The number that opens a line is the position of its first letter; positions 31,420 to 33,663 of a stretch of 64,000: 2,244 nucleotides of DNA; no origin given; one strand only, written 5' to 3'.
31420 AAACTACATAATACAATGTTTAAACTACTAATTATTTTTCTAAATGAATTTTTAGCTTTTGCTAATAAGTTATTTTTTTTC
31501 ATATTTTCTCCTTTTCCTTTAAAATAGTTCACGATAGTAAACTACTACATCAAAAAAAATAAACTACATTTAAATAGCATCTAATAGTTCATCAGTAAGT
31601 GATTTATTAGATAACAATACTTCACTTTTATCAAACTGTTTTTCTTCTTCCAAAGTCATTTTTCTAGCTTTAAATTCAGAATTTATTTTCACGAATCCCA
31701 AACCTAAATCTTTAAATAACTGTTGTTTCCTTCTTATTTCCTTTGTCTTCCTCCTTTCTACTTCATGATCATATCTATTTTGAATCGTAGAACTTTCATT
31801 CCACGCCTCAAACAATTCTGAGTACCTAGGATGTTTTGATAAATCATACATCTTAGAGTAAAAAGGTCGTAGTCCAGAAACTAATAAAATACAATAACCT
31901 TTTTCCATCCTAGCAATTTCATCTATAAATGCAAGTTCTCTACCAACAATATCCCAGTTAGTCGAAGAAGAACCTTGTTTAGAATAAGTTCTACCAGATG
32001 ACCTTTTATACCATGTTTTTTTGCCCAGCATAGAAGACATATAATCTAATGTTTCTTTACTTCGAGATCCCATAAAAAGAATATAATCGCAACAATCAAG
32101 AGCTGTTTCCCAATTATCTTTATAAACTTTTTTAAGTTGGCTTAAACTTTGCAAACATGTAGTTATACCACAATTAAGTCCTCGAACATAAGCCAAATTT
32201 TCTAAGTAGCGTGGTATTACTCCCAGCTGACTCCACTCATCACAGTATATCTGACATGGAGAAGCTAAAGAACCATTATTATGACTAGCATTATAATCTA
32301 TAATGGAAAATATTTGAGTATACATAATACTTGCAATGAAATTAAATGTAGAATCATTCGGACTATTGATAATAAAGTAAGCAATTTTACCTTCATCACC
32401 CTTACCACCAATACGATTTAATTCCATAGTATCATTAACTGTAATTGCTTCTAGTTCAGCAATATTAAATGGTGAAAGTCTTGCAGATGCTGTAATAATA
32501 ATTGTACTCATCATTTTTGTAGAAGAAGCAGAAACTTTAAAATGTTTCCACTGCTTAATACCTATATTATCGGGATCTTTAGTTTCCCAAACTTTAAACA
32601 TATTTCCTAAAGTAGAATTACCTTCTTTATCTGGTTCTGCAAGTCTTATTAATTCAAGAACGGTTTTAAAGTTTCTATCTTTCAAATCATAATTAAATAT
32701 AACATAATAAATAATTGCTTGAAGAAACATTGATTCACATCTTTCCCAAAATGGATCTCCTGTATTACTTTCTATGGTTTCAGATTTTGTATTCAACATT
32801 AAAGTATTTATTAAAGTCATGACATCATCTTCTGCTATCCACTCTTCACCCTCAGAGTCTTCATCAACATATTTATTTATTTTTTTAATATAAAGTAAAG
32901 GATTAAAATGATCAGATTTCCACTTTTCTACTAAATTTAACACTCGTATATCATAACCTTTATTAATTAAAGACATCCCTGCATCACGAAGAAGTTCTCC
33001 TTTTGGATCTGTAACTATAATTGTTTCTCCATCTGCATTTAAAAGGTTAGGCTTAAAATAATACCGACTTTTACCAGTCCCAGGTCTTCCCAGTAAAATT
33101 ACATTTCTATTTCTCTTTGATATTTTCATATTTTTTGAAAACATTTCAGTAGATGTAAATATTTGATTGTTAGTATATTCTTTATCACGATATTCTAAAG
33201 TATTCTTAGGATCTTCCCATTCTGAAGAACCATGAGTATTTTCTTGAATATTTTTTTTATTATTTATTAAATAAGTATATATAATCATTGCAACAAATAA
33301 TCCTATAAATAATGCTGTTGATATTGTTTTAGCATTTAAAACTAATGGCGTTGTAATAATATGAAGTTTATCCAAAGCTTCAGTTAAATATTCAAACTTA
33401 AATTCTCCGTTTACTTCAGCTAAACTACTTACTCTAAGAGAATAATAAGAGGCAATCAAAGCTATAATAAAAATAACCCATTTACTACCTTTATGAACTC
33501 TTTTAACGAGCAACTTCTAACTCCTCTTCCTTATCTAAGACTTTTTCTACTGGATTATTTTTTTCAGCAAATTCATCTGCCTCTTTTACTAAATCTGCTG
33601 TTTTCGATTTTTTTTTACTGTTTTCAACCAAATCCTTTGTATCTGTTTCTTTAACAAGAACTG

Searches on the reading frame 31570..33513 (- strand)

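Call 9: search_protein_families(library=pfam, proteins=[window:31570-33513:-], max_evalue=0.001)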
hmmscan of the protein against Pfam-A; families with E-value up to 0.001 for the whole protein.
window:31570-33513:- (647 aa): 3 families
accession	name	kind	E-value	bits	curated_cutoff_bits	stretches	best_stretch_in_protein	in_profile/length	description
PF02534.20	T4SS-DNA_transf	-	3e-46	158.7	20.1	1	133-554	37-441/468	Type IV secretory system Conjugative DNA transfer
PF12696.13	TraG-D_C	-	2.9e-22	79.4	22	1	419-537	1-125/126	TraM recognition site of TraD and TraG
PF10412.15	TrwB_AAD_bind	-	2.7e-06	27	20.5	1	424-515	250-342/387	Type IV secretion-system coupling protein DNA-binding domain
